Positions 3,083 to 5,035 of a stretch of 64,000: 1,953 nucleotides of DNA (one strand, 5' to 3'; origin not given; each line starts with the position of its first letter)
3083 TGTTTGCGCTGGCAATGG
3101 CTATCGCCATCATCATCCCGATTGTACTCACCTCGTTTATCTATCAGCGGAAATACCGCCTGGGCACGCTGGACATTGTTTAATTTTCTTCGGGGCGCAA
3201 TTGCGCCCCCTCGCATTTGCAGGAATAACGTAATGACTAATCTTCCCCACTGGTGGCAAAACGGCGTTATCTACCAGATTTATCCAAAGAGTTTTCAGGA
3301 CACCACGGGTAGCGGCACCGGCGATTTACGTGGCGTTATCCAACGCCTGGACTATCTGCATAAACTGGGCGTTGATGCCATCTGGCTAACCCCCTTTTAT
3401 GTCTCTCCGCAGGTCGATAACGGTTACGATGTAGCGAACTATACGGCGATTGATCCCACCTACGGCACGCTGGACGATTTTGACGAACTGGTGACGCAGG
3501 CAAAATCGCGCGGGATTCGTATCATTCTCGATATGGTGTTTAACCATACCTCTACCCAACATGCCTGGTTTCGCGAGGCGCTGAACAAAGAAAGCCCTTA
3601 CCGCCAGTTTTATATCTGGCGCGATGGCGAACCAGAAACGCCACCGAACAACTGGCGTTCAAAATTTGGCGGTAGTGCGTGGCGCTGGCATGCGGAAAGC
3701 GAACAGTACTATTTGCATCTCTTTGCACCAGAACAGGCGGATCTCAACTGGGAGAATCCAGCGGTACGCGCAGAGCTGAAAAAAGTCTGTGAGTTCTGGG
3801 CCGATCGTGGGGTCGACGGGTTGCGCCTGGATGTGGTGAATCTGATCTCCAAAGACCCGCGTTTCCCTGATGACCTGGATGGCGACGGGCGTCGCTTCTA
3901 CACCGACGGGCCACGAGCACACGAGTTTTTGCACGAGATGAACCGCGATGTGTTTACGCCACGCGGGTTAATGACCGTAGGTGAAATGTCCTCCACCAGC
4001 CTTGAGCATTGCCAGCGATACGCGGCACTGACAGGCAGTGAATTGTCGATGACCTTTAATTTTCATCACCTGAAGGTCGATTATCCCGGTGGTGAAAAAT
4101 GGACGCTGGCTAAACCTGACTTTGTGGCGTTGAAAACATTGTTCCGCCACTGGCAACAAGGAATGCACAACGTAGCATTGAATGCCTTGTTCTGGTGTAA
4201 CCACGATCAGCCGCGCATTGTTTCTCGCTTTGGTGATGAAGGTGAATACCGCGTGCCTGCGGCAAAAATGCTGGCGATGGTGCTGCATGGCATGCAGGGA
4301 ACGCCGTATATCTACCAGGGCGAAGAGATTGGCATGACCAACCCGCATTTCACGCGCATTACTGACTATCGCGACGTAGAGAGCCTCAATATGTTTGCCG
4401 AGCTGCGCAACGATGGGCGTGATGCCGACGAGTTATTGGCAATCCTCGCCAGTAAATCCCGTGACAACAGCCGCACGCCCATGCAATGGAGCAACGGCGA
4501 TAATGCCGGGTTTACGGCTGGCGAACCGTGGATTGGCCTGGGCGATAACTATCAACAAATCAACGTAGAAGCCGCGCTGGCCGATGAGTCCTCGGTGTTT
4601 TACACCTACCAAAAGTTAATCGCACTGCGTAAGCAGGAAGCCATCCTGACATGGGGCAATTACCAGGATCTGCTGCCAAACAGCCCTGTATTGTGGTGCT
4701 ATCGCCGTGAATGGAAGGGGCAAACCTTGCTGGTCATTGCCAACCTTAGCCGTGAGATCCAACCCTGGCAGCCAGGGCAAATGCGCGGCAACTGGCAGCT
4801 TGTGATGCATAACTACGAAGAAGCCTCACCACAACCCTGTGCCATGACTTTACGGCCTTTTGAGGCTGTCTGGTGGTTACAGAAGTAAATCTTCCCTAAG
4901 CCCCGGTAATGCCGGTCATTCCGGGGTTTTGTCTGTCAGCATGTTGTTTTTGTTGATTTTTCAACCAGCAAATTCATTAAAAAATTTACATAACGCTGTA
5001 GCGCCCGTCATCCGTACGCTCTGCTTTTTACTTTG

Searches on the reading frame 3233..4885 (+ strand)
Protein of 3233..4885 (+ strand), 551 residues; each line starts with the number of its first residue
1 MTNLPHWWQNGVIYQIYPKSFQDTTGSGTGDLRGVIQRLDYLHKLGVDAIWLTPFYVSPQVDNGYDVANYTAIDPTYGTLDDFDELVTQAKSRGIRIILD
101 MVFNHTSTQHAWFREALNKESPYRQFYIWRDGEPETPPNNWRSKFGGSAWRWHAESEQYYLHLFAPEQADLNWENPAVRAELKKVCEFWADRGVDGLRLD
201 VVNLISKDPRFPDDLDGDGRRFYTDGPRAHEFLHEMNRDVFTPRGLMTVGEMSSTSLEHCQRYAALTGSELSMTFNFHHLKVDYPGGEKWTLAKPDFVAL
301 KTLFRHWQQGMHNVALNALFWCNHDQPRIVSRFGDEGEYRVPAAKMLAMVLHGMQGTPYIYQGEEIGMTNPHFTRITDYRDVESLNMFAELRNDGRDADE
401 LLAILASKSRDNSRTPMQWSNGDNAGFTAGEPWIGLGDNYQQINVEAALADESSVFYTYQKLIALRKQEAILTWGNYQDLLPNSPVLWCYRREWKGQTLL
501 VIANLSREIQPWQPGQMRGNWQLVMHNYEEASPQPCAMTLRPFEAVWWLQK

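Call 8: find_related_loci(query=window:3233-4885:+, collection=genome_contigs, flank=2500)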
Query window:3233-4885:+ (551 aa) in genome_contigs; peptide patterns used: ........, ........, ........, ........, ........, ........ (x = any residue, [..] = any of these).
377 stretches matched a pattern; 372 encode a relative of the query (tblastn E <= 1e-3); the best 80 are kept; 80 distinct loci.
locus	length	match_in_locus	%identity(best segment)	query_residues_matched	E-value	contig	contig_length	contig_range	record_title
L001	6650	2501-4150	95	1-550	0e+0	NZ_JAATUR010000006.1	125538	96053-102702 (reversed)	Escherichia coli strain SCPM-O-B-8794 6length=125538, whole genome shotgun sequence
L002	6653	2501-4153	92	1-551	0e+0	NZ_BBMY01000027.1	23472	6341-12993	Escherichia albertii NBRC 107761 = DSM 17582 strain NBRC 107761, whole genome shotgun sequence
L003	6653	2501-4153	89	1-551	0e+0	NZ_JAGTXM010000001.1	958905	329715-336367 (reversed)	Citrobacter amalonaticus strain ku-bf3 scaffold_0, whole genome shotgun sequence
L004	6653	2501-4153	87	1-551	0e+0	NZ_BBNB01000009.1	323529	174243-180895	Citrobacter sedlakii NBRC 105722, whole genome shotgun sequence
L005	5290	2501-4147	86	1-549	0e+0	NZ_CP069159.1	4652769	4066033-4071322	Citrobacter sp. R56 chromosome, complete genome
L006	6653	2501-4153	84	1-551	0e+0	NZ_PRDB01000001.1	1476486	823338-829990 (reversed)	Klebsiella michiganensis strain DSM 25444 contig_1, whole genome shotgun sequence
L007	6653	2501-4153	86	1-551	0e+0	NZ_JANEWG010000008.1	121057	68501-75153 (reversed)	Citrobacter sp. Awk 4 510132-22-8, whole genome shotgun sequence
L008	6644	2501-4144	84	4-551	0e+0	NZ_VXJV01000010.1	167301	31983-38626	Salmonella enterica subsp. diarizonae strain CCUG 30040T contig_0000010, whole genome shotgun sequence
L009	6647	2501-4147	85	3-551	0e+0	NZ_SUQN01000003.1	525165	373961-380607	Citrobacter gillenii strain UMG736 UMG736_3, whole genome shotgun sequence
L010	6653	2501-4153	85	1-551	0e+0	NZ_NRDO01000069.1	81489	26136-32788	Citrobacter sp. NCU1 contig_69, whole genome shotgun sequence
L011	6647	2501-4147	84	3-551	0e+0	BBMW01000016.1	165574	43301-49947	Citrobacter werkmanii NBRC 105721 DNA, contig: CIWKM16, whole genome shotgun sequence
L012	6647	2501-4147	84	3-551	0e+0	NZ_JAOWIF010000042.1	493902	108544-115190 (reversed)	Citrobacter sp. Cu233 235, whole genome shotgun sequence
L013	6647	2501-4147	85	3-551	0e+0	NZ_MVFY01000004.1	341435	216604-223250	Citrobacter portucalensis strain A60 A60_S7_L001_NODE_4_length_341435_cov_21.5208, whole genome shotgun sequence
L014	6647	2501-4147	85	3-551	0e+0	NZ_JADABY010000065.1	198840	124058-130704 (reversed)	Citrobacter sp. Res13-Sevr-PEB04-36 seq_tig65, whole genome shotgun sequence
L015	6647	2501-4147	84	3-551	0e+0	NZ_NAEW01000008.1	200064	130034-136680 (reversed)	Citrobacter braakii strain ATCC 51113 CbraakiiATCC_L001_NODE_8_length_200064__30.397, whole genome shotgun sequence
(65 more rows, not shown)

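Call 49: find_homologous_proteins(query=window:3233-4885:+, max_evalue=1e-100)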
Query window:3233-4885:+ (551 aa): 7999 proteins with E <= 1e-100 among 8000 candidates; the best 120 are listed.
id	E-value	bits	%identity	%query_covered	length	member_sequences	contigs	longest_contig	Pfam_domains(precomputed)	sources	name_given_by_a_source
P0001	0.0e+0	1316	99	100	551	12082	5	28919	PF00128.32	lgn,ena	-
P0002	0.0e+0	1240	93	100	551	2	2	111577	PF00128.32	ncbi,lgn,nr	ncbi:TPA: alpha,alpha-phosphotrehalase [Escherichia coli]|nr:alpha,alpha-phosphotrehalase [Escherich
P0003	0.0e+0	1232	93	100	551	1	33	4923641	PF00128.32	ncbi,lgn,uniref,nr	ncbi:alpha,alpha-phosphotrehalase [Escherichia albertii]|uniref:alpha,alpha-phosphotrehalase n=1 Tax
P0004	0.0e+0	1231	92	100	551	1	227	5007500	PF00128.32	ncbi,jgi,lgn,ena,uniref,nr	ncbi:TPA: alpha,alpha-phosphotrehalase [Escherichia albertii]|uniref:Alpha,alpha-phosphotrehalase n=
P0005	0.0e+0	1231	92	100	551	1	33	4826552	PF00128.32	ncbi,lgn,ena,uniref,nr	ncbi:alpha,alpha-phosphotrehalase [Escherichia albertii]|uniref:alpha,alpha-phosphotrehalase n=1 Tax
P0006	0.0e+0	1231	92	100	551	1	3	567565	PF00128.32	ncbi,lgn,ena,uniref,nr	ncbi:alpha,alpha-phosphotrehalase [Escherichia albertii]|uniref:alpha,alpha-phosphotrehalase n=1 Tax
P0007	0.0e+0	1231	92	100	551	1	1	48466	PF00128.32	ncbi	ncbi:alpha,alpha-phosphotrehalase [Escherichia albertii]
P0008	0.0e+0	1230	92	100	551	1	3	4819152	PF00128.32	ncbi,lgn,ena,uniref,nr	ncbi:TPA: alpha,alpha-phosphotrehalase [Escherichia albertii]|uniref:alpha,alpha-phosphotrehalase n=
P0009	0.0e+0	1229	92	100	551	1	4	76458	PF00128.32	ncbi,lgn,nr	ncbi:alpha,alpha-phosphotrehalase [Escherichia albertii]|nr:alpha,alpha-phosphotrehalase [Escherichi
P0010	0.0e+0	1229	92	100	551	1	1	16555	PF00128.32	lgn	-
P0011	0.0e+0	1229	92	100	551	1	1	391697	PF00128.32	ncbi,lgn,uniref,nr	ncbi:alpha,alpha-phosphotrehalase [Escherichia albertii]|uniref:alpha,alpha-phosphotrehalase n=1 Tax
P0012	0.0e+0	1229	92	100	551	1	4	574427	PF00128.32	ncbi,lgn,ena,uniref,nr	ncbi:alpha,alpha-phosphotrehalase [Escherichia albertii]|uniref:alpha,alpha-phosphotrehalase n=1 Tax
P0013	0.0e+0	1229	92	100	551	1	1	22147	PF00128.32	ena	-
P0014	0.0e+0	1229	92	100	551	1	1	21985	PF00128.32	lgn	-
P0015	0.0e+0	1229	92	100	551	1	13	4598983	PF00128.32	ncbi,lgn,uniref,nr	ncbi:alpha,alpha-phosphotrehalase [Escherichia albertii]|uniref:alpha,alpha-phosphotrehalase n=1 Tax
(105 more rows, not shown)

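Call 50: search_dna_similar(query=window:3233-4885:+, collection=plasmids, mode=protein, max_rows=40, max_evalue=1e-100, rows=spread)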
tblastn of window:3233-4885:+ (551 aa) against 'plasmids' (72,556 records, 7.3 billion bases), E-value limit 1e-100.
Records with a match: 233; places in all: 267; records where one place covers at least 80% of the query: 232.
Best place of each record, by identity: >=99% 7; 95-99% 2; 80-90% 2; 60-80% 5; <60% 217.
By first word of the organism name: Lacticaseibacillus 28; Klebsiella 23; Agrobacterium 21; Lactiplantibacillus 15; Enterococcus 14; Pediococcus 12; Escherichia 9; Clostridium 9; Rhizobium 9; Leclercia 9; and 42 more.
By predicted mobility (MOB-suite, as given by PLSDB): non-mobilizable 116; mobilizable 70; conjugative 47.
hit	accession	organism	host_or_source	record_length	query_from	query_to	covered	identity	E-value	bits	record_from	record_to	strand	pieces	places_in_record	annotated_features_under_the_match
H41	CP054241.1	Escherichia coli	Homo sapiens,bone infection of foot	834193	1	551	100%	99.5%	0e+0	1147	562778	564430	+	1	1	treC: alpha,alpha-phosphotrehalase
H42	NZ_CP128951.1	Escherichia coli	-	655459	1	551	100%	99.1%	0e+0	1146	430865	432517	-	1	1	treC: alpha,alpha-phosphotrehalase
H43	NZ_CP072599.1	Duffyella gerundensis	Prunus dulcis,Inner leaf tissues of ...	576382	1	547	99%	66.2%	0e+0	755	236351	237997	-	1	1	treC: alpha,alpha-phosphotrehalase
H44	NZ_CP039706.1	Clostridium butyricum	Homo sapiens,isolation from The first ...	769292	8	549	98%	53.5%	0e+0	632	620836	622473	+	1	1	treC: alpha,alpha-phosphotrehalase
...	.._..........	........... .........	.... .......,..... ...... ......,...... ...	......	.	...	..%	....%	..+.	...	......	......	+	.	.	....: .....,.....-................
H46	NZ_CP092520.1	Cetobacterium somerae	Danio rerio,tissue sample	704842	8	551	99%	49.9%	0e+0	586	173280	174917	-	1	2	treC: alpha,alpha-phosphotrehalase | fructose-specific PTS transporter subunit EIIC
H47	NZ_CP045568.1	Lacticaseibacillus paracasei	cell culture,probitic products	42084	7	544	98%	48.5%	3e-155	498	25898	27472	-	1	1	alpha-glucosidase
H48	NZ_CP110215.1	Lacticaseibacillus paracasei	Hono sapiens,single isolate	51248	7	544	96%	49.3%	2e-134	506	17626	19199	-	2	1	none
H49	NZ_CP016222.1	Latilactobacillus curvatus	cell culture,sausage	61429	1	545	99%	47.3%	6e-161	514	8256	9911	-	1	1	alpha-glucosidase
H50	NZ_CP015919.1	Pediococcus pentosaceus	pure culture,kimchi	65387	1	545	99%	47.1%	3e-160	513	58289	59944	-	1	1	alpha-glucosidase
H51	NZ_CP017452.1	Klebsiella sp. LTGPAF-6F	Alhagi sparsifolia Shap.,Whole organism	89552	1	549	100%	46.6%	1e-159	511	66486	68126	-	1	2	alpha-glucosidase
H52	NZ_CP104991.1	Rhizobium sp. CC-CFT758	cell culture,agricultural soil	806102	5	545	98%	46.6%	5e-133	501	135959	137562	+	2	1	none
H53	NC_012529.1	Deinococcus deserti VCD115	-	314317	7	549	99%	46.0%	5e-158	506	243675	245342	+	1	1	alpha-glucosidase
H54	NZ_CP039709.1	Lacticaseibacillus paracasei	Homo sapiens,cell culture,feces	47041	8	549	98%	45.8%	2e-146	473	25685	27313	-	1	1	treC: alpha,alpha-phosphotrehalase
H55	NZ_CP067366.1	Lacticaseibacillus rhamnosus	microbe,Kefir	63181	8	549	98%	45.8%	5e-146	472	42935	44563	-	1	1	treC: alpha,alpha-phosphotrehalase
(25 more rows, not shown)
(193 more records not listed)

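Call 51: get_annotated_region(hit=H43, flank=2200)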
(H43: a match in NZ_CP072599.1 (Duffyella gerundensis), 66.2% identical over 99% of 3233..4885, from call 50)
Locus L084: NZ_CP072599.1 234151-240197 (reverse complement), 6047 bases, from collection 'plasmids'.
description: Duffyella gerundensis isolate A4 plasmid unnamed, complete sequence
organism: Duffyella gerundensis (NCBI taxid 1619313)
taxonomy: Bacteria; Pseudomonadota; Gammaproteobacteria; Enterobacterales; Erwiniaceae; Duffyella; Duffyella gerundensis
host: -; source: Prunus dulcis,Inner leaf tissues of Prunus dulcis; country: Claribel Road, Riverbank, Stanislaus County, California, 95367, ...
typing (MOB-suite, as given by PLSDB): non-mobilizable; replicon rep_cluster_1264
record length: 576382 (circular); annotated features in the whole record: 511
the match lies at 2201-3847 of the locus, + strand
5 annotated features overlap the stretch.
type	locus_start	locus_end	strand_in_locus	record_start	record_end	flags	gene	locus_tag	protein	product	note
CDS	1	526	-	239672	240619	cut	treR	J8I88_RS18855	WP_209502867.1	trehalose operon repressor TreR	GO:0005975 - carbohydrate metabolic process [Evidence IEA]; GO:0006355 - regulation of DNA-templated transcription ...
CDS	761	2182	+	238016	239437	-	treB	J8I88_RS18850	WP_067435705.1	PTS trehalose transporter subunit IIBC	GO:0009401 - phosphoenolpyruvate-dependent sugar phosphotransferase system [Evidence IEA]; GO:0015771 - trehalose ...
CDS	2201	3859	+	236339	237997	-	treC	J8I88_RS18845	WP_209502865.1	alpha,alpha-phosphotrehalase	GO:0005991 - trehalose metabolic process [Evidence IEA]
CDS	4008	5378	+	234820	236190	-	-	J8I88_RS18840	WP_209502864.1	glycosyl transferase family 2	-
CDS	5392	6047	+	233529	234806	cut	-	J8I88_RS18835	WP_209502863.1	glycosyltransferase family A protein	-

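Call 52: search_dna_similar(query=window:3233-4885:+, collection=plasmids, mode=protein, max_rows=18, max_evalue=1e-150, rows=best)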
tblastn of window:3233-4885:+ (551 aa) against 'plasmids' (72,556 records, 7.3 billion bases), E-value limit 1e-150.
Records with a match: 86; places in all: 89; records where one place covers at least 80% of the query: 86.
Best place of each record, by identity: >=99% 7; 95-99% 2; 80-90% 2; 60-80% 5; <60% 70.
By first word of the organism name: Lacticaseibacillus 11; Pediococcus 11; Escherichia 9; Clostridium 9; Lactiplantibacillus 7; Enterococcus 6; Cetobacterium 4; Klebsiella 3; Duffyella 3; Listeria 3; and 14 more.
By predicted mobility (MOB-suite, as given by PLSDB): non-mobilizable 53; mobilizable 31; conjugative 2.
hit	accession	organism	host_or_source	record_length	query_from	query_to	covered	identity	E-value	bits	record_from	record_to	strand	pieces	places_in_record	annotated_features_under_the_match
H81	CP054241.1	Escherichia coli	Homo sapiens,bone infection of foot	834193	1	551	100%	99.5%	0e+0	1147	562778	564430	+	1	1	treC: alpha,alpha-phosphotrehalase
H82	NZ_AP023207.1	Escherichia coli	Homo sapiens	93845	1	551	100%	99.3%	0e+0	1147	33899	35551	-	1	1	treC: alpha,alpha-phosphotrehalase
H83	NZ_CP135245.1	Escherichia coli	Food,other,Pig ear pet treat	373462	1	551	100%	99.3%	0e+0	1146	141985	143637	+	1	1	treC: alpha,alpha-phosphotrehalase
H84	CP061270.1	Escherichia coli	Sheep,cell culture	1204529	1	551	100%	99.1%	0e+0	1147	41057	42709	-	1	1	treC: alpha,alpha-phosphotrehalase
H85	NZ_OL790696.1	Escherichia coli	-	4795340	1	551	100%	99.1%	0e+0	1147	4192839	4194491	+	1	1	none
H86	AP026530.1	Escherichia coli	whole organism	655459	1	551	100%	99.1%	0e+0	1146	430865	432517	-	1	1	treC: glucohydrolase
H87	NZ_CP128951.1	Escherichia coli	-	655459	1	551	100%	99.1%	0e+0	1146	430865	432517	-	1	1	treC: alpha,alpha-phosphotrehalase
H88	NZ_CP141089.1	Escherichia coli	Homo sapiens,Infected Human Urine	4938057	1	551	100%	98.9%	0e+0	1142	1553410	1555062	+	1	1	none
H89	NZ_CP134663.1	Escherichia coli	Larus michahellis,bacteria,cloaca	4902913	1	551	100%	98.0%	0e+0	1136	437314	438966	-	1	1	none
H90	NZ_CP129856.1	Klebsiella pneumoniae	Homo sapiens,whole organism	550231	1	550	100%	82.0%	0e+0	963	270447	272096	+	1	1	treC: alpha,alpha-phosphotrehalase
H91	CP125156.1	Klebsiella pneumoniae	-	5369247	1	550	100%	82.0%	0e+0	962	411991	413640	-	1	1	treC: alpha,alpha-phosphotrehalase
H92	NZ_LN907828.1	Duffyella gerundensis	-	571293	1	547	99%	66.2%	0e+0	755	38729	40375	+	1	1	treC: alpha,alpha-phosphotrehalase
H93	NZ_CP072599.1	Duffyella gerundensis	Prunus dulcis,Inner leaf tissues of ...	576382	1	547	99%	66.2%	0e+0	755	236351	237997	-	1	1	treC: alpha,alpha-phosphotrehalase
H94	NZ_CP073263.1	Duffyella gerundensis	Lolium perenne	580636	1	547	99%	66.2%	0e+0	755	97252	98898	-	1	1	treC: alpha,alpha-phosphotrehalase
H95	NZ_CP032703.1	Pantoea soli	single isolate,soil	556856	6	551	99%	65.9%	0e+0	756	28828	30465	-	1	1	treC: alpha,alpha-phosphotrehalase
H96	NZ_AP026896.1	Aeromonas caviae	Microbe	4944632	1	551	100%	64.4%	0e+0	739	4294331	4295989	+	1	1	none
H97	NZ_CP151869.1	Bacillus thuringiensis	tobacco,mixed culture,leaves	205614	8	546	98%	54.4%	0e+0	608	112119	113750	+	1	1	treC: alpha,alpha-phosphotrehalase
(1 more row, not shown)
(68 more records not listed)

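Call 53: get_annotated_region(hit=H95, flank=2200)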
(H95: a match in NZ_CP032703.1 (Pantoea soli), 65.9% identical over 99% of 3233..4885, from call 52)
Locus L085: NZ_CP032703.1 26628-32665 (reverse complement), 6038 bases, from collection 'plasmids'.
description: Pantoea soli strain DSM 32899 plasmid unnamed1, complete sequence
organism: Pantoea soli (NCBI taxid 3098669)
taxonomy: Bacteria; Pseudomonadota; Gammaproteobacteria; Enterobacterales; Erwiniaceae; Pantoea; Pantoea soli
host: -; source: single isolate,soil; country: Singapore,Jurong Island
typing (MOB-suite, as given by PLSDB): non-mobilizable; replicon rep_cluster_1232
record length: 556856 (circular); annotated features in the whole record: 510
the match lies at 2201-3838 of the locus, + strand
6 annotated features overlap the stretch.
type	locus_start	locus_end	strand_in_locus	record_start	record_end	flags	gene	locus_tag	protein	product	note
CDS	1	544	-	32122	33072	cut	treR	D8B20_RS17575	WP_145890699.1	trehalose operon repressor TreR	GO:0005975 - carbohydrate metabolic process [Evidence IEA]; GO:0006355 - regulation of DNA-templated transcription ...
CDS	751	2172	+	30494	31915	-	treB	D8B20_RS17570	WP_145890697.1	PTS trehalose transporter subunit IIBC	GO:0009401 - phosphoenolpyruvate-dependent sugar phosphotransferase system [Evidence IEA]; GO:0015771 - trehalose ...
CDS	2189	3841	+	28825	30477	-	treC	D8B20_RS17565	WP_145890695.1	alpha,alpha-phosphotrehalase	GO:0005991 - trehalose metabolic process [Evidence IEA]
CDS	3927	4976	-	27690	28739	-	-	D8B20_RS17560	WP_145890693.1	NAD(P)-dependent alcohol dehydrogenase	-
CDS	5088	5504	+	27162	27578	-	-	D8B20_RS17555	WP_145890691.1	helix-turn-helix domain-containing protein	-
CDS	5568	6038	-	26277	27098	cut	-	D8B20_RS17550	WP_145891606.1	Cof-type HAD-IIB family hydrolase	-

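Call 54: get_annotated_region(hit=H96, flank=2200)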
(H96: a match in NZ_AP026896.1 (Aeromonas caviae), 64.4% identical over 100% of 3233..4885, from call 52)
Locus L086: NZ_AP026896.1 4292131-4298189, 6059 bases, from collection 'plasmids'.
description: Aeromonas caviae strain KAM479 plasmid pKAM479_3, complete sequence
organism: Aeromonas caviae (NCBI taxid 648)
taxonomy: Bacteria; Pseudomonadota; Gammaproteobacteria; Aeromonadales; Aeromonadaceae; Aeromonas; Aeromonas caviae
host: -; source: Microbe; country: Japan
typing (MOB-suite, as given by PLSDB): non-mobilizable
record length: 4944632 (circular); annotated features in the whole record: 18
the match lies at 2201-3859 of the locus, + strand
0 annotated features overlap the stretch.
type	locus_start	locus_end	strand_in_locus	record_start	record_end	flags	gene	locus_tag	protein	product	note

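Call 55: get_annotated_region(hit=H91, flank=2200)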
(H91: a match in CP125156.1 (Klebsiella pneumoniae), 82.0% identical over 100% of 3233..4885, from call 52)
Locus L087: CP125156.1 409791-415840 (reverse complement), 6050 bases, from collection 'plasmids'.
description: Klebsiella pneumoniae strain 176 plasmid unnamed2, complete sequence
organism: Klebsiella pneumoniae (NCBI taxid 573)
taxonomy: Bacteria; Pseudomonadota; Gammaproteobacteria; Enterobacterales; Enterobacteriaceae; Klebsiella; Klebsiella pneumoniae
host: -; source: -; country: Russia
typing (MOB-suite, as given by PLSDB): non-mobilizable; mating-pair formation MPF_T
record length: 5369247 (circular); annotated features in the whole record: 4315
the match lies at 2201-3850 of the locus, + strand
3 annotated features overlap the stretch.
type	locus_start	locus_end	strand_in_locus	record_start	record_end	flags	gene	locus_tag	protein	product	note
CDS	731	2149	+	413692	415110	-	treB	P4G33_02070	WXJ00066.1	PTS trehalose transporter subunit IIBC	-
CDS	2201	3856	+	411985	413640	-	treC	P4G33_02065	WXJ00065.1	alpha,alpha-phosphotrehalase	-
CDS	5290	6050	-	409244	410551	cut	-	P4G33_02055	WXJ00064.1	6-phospho-beta-glucosidase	-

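Call 65: get_annotated_region(hit=H97, flank=2000)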
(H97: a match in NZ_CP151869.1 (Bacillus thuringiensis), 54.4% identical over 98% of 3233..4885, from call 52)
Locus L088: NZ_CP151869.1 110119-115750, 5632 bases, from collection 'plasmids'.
description: Bacillus thuringiensis strain YB6 plasmid unnamed2, complete sequence
organism: Bacillus thuringiensis (NCBI taxid 1428)
taxonomy: Bacteria; Bacillota; Bacilli; Bacillales; Bacillaceae; Bacillus; Bacillus thuringiensis
host: -; source: tobacco,mixed culture,leaves; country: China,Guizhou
typing (MOB-suite, as given by PLSDB): non-mobilizable
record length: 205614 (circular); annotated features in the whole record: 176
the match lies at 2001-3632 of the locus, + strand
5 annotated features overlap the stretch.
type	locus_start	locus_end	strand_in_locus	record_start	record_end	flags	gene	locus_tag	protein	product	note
CDS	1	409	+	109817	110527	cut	treR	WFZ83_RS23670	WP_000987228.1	trehalose operon repressor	GO:0006355 - regulation of DNA-templated transcription [Evidence IEA]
CDS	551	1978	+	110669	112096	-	treP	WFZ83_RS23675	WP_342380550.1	PTS system trehalose-specific EIIBC component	GO:0009401 - phosphoenolpyruvate-dependent sugar phosphotransferase system [Evidence IEA]; GO:0015771 - trehalose ...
CDS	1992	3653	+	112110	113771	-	treC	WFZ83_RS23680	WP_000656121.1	alpha,alpha-phosphotrehalase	GO:0005991 - trehalose metabolic process [Evidence IEA]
CDS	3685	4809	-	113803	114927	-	gerKC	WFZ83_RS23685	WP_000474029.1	spore germination protein GerKC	-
CDS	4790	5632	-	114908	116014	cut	-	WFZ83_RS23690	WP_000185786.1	GerAB/ArcD/ProY family transporter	GO:0009847 - spore germination [Evidence IEA]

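Call 66: get_annotated_region(hit=H44, flank=2000)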
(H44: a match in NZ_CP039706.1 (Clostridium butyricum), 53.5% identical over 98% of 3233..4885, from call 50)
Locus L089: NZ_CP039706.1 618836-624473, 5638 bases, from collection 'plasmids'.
description: Clostridium butyricum strain 4-1 plasmid p-butyl_plas_4-1, complete sequence
organism: Clostridium butyricum (NCBI taxid 1492)
taxonomy: Bacteria; Bacillota; Clostridia; Eubacteriales; Clostridiaceae; Clostridium; Clostridium butyricum
host: -; source: Homo sapiens,isolation from The first stool of the new borne,first stool of the newborn; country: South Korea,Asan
typing (MOB-suite, as given by PLSDB): non-mobilizable
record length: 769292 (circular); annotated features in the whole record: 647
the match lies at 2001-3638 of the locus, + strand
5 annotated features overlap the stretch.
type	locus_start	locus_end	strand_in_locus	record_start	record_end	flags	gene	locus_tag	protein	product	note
CDS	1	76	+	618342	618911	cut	-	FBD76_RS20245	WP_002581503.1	hypothetical protein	-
CDS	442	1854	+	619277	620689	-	treP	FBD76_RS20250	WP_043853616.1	PTS system trehalose-specific EIIBC component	GO:0009401 - phosphoenolpyruvate-dependent sugar phosphotransferase system [Evidence IEA]; GO:0015771 - trehalose ...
CDS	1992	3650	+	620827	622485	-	treC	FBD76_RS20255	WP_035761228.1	alpha,alpha-phosphotrehalase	GO:0005991 - trehalose metabolic process [Evidence IEA]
CDS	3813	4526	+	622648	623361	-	treR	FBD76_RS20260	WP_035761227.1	trehalose operon repressor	GO:0006355 - regulation of DNA-templated transcription [Evidence IEA]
CDS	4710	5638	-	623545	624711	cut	-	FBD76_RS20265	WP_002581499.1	FprA family A-type flavoprotein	-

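Call 67: get_annotated_region(hit=H54, flank=2200)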
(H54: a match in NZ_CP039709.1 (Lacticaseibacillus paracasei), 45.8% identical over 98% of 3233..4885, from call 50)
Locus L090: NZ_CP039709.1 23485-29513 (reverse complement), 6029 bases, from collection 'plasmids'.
description: Lacticaseibacillus paracasei strain Lp02 plasmid pLp02-2, complete sequence
organism: Lacticaseibacillus paracasei (NCBI taxid 1597)
taxonomy: Bacteria; Bacillota; Bacilli; Lactobacillales; Lactobacillaceae; Lacticaseibacillus; Lacticaseibacillus paracasei
host: -; source: Homo sapiens,cell culture,feces; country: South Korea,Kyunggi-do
typing (MOB-suite, as given by PLSDB): mobilizable; replicon rep_cluster_197; relaxase MOBP,MOBQ
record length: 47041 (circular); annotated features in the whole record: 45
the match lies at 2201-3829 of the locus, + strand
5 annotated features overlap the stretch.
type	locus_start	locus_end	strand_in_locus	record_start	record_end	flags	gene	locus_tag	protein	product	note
CDS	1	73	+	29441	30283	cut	-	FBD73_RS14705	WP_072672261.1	PTS sugar transporter subunit IIC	GO:0034219 - carbohydrate transmembrane transport [Evidence IEA]; GO:0009401 - phosphoenolpyruvate-dependent sugar ...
CDS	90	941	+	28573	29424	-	-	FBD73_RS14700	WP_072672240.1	PTS system mannose/fructose/sorbose family transporter subunit IID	GO:0008643 - carbohydrate transport [Evidence IEA]; GO:0009401 - phosphoenolpyruvate-dependent sugar phosphotransferase ...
CDS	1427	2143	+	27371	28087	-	treR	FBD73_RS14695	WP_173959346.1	trehalose operon repressor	GO:0006355 - regulation of DNA-templated transcription [Evidence IEA]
CDS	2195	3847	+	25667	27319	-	treC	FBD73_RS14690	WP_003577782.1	alpha,alpha-phosphotrehalase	GO:0005991 - trehalose metabolic process [Evidence IEA]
CDS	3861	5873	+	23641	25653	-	-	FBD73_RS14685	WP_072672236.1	PTS glucose transporter subunit IIABC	GO:0009401 - phosphoenolpyruvate-dependent sugar phosphotransferase system [Evidence IEA]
